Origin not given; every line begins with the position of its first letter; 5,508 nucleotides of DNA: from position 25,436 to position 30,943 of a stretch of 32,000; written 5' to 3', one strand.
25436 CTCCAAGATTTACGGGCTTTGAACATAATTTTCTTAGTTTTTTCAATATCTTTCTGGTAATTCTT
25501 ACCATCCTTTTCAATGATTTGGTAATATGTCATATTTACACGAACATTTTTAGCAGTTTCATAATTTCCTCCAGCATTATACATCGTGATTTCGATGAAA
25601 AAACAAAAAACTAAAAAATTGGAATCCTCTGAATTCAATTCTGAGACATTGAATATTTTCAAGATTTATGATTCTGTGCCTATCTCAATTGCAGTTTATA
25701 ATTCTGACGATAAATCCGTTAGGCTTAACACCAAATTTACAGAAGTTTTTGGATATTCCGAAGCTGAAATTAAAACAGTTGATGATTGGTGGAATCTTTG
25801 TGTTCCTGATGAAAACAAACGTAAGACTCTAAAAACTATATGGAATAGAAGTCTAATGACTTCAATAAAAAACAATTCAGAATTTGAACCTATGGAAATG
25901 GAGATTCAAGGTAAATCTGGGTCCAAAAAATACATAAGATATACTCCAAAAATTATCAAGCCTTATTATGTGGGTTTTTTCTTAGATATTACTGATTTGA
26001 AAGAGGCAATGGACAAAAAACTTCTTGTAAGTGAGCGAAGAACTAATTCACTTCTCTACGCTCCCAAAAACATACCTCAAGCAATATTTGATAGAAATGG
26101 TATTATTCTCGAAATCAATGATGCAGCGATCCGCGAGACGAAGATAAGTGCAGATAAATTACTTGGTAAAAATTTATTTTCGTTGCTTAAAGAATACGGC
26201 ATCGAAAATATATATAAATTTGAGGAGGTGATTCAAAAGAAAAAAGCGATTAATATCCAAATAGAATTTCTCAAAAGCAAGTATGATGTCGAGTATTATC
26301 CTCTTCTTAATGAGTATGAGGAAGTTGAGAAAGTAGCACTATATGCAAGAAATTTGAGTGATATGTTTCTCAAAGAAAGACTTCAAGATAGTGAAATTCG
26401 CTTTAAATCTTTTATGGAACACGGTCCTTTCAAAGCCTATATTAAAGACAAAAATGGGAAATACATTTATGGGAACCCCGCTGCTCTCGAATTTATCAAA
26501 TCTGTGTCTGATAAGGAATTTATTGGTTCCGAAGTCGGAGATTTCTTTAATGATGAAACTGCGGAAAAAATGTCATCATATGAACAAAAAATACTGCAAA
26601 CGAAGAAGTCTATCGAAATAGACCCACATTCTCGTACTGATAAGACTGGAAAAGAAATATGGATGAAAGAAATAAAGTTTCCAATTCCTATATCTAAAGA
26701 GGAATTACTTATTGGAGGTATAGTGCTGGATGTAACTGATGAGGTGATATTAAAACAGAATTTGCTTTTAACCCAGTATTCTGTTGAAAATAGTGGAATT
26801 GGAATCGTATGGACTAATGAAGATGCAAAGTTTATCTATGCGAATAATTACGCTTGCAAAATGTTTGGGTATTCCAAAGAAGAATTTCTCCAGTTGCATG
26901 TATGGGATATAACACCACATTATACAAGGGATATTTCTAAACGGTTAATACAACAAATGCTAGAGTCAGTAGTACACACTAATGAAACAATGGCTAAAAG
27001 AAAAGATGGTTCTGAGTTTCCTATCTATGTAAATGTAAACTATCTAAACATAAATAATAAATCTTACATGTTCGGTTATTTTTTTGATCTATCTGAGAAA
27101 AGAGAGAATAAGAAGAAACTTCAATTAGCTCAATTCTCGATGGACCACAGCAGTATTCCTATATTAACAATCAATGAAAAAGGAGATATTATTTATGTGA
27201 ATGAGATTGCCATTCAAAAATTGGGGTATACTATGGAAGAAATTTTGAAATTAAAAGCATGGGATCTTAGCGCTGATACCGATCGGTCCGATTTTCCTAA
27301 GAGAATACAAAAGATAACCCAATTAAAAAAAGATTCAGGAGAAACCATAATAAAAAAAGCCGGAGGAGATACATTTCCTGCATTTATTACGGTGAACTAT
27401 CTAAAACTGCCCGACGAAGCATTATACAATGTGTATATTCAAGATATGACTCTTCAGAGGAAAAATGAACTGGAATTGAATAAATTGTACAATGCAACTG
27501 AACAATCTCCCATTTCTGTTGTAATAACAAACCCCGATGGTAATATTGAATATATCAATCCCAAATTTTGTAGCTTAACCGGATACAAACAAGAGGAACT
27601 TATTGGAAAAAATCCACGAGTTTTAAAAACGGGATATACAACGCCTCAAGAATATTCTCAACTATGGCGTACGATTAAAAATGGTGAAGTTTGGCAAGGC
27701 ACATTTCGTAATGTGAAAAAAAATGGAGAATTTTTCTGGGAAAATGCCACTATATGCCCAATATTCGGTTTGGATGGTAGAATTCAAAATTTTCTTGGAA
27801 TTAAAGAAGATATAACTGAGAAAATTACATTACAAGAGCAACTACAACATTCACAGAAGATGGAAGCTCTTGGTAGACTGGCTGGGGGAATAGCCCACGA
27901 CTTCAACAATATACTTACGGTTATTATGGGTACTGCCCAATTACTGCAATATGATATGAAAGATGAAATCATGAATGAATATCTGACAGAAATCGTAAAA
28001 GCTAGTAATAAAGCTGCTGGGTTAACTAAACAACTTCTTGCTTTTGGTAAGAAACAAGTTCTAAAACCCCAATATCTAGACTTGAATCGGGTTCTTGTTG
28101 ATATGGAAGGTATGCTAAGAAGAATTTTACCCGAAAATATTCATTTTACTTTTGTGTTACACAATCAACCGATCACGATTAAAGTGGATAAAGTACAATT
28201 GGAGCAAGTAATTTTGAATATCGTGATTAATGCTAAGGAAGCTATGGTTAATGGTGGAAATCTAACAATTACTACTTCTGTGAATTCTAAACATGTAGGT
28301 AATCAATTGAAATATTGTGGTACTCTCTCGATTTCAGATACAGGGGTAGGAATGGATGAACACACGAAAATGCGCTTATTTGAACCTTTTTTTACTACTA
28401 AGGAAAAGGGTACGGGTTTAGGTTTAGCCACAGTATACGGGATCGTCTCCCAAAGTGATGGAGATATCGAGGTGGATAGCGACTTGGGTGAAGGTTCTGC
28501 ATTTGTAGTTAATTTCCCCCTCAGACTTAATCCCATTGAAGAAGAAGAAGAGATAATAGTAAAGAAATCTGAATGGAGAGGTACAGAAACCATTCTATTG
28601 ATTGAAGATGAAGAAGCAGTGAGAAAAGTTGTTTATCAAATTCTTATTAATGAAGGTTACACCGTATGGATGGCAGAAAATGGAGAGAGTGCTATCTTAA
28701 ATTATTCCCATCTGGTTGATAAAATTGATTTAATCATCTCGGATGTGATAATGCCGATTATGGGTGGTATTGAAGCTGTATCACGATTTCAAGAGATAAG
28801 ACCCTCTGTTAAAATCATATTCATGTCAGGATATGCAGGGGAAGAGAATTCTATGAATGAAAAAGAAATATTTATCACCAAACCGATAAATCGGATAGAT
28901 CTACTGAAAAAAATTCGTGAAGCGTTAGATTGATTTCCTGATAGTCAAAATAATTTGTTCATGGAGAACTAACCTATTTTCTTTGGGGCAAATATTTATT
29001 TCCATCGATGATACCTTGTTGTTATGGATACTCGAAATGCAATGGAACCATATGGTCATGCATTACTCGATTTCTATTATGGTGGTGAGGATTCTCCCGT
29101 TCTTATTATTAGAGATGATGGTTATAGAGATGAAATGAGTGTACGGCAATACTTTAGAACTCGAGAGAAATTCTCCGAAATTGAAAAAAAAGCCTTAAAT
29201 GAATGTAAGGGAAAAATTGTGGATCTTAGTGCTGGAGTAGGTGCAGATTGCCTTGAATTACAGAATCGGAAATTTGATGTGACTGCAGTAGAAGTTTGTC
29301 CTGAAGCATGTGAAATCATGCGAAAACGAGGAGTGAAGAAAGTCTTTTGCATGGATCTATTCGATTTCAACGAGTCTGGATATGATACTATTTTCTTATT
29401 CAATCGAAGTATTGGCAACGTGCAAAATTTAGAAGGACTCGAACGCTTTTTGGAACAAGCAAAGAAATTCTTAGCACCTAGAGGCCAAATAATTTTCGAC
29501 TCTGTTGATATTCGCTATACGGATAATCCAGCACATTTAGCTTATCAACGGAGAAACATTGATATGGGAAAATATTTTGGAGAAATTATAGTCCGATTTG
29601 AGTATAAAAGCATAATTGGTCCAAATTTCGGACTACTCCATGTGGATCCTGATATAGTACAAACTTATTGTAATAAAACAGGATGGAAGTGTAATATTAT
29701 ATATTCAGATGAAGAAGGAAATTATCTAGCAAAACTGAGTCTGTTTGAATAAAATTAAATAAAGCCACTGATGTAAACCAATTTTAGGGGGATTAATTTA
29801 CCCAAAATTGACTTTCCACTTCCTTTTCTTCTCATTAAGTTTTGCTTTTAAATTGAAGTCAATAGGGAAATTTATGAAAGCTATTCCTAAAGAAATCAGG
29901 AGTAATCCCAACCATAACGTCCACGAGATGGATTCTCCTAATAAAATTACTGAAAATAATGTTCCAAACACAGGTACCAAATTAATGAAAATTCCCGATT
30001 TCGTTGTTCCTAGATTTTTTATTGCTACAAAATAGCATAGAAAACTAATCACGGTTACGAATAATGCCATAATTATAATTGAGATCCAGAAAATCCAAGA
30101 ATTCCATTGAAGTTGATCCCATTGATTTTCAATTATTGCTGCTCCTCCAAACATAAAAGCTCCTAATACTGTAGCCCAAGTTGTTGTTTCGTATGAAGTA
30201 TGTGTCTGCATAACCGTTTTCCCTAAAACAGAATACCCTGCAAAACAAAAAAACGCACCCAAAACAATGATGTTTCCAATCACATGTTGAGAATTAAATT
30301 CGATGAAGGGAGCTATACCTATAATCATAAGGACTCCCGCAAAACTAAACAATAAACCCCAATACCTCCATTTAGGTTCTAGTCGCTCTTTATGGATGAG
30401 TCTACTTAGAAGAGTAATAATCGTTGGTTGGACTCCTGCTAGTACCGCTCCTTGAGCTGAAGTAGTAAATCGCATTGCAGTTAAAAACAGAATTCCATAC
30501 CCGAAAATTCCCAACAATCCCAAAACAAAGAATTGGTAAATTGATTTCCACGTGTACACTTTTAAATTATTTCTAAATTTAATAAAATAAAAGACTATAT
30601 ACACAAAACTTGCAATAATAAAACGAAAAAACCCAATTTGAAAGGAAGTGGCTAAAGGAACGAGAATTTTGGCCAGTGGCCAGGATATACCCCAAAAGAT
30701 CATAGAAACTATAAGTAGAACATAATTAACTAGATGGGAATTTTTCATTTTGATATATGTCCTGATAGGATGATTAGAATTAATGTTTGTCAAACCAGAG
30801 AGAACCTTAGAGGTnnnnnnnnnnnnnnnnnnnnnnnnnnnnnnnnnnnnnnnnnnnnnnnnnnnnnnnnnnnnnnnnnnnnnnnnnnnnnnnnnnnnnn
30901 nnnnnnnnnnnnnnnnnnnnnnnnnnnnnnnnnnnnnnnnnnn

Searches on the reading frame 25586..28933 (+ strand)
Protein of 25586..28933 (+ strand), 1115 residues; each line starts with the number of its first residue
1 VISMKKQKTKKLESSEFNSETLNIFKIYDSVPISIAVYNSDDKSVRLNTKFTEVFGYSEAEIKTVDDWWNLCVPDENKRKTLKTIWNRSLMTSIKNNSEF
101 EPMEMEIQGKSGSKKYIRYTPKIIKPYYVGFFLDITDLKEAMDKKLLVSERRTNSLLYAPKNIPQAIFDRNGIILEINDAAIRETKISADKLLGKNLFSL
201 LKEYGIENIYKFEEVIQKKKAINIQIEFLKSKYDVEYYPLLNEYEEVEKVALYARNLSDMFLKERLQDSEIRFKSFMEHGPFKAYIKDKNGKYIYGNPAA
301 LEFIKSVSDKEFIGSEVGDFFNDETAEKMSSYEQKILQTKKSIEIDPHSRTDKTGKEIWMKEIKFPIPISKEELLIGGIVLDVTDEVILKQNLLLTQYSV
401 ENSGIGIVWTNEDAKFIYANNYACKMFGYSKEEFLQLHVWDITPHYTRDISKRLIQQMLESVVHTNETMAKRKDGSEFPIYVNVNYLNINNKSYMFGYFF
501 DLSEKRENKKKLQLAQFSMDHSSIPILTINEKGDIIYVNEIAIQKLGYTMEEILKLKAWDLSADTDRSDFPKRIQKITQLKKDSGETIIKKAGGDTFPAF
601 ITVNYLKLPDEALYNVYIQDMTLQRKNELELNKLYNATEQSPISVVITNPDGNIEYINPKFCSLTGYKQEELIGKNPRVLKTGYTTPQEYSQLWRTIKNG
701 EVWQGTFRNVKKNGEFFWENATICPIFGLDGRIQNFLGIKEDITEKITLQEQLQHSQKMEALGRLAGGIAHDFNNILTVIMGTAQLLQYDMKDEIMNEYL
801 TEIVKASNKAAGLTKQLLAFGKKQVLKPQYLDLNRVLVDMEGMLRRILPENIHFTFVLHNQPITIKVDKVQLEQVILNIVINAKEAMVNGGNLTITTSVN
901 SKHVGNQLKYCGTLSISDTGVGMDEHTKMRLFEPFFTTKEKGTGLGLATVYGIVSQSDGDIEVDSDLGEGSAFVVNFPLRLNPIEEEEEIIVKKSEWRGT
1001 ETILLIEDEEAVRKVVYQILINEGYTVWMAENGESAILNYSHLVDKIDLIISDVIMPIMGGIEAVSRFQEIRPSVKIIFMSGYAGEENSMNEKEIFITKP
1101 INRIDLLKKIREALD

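Call 67: search_protein_families(library=pfam, proteins=[window:25586-28933:+], max_evalue=0.0001)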
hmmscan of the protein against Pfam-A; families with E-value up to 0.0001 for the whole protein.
window:25586-28933:+ (1115 aa): 12 families
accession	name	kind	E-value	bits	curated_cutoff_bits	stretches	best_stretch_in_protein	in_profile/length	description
PF13426.13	PAS_9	-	5.9e-69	229.3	27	4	644-745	3-103/103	PAS domain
PF08448.16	PAS_4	-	1.4e-39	135.2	23.1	2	639-746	2-108/110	PAS fold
PF00989.32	PAS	-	1e-38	132.3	22.6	2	637-743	6-113/113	PAS fold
PF13188.13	PAS_8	-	2.2e-29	100.8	21.8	2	633-674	2-44/65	PAS domain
PF08447.18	PAS_3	-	2.6e-27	95.4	25.6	1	655-739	2-88/89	PAS fold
PF02518.31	HATPase_c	-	3e-19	70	26.4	1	868-980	2-110/111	Histidine kinase-, DNA gyrase B-, and HSP90-like ATPase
PF00072.30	Response_reg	-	7.5e-17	61.9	30.2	1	1003-1111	1-111/111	Response regulator receiver domain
PF24820.1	Diguanyl_cycl_sensor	-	6.7e-10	39.3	28.1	0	645-677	9-41/109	Diguanylate cyclase-like sensor domain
PF00512.31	HisKA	-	4.8e-09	36.6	26.9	1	762-823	2-63/66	His Kinase A (phospho-acceptor) domain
PF18095.7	PAS_12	-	1.4e-08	34.9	22.6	0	394-487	47-138/153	UPF0242 C-terminal PAS-like domain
PF08670.17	MEKHLA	-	7.8e-06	26.3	23.7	0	411-480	46-116/143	MEKHLA domain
PF24990.1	PAS_13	-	4.5e-05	24.2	27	0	647-679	5-37/143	ERT1/acuK family PAS domain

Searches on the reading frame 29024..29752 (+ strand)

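Call 67: search_protein_families(library=pfam, proteins=[window:29024-29752:+], max_evalue=0.0001)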
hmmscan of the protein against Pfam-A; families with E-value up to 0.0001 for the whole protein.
window:29024-29752:+ (242 aa): 3 families
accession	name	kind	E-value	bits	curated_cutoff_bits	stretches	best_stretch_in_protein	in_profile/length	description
PF13489.12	Methyltransf_23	-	1.6e-08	34.9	27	1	45-165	11-123/164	Methyltransferase domain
PF08241.18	Methyltransf_11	-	3.9e-06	27.9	21.2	1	66-158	1-95/95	Methyltransferase domain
PF13649.12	Methyltransf_25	-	5.7e-06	27.4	27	1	65-154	1-97/97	Methyltransferase domain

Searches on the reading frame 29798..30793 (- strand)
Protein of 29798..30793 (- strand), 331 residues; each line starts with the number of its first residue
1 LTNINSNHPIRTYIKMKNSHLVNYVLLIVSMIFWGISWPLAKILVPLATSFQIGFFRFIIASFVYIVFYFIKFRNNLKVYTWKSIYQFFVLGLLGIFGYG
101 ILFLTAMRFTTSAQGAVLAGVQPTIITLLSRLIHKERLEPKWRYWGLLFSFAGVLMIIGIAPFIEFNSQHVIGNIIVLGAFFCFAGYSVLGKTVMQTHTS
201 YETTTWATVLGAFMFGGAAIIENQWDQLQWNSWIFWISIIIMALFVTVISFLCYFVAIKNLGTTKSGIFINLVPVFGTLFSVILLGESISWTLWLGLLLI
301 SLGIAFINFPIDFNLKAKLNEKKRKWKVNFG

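Call 67: search_protein_families(library=pfam, proteins=[window:29798-30793:-], max_evalue=0.0001)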
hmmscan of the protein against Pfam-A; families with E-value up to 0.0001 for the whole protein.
window:29798-30793:- (331 aa): 1 family
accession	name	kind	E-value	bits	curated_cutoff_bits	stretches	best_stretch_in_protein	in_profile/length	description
PF00892.27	EamA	-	5.4e-42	143.7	28.2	2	172-308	2-134/135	EamA-like transporter family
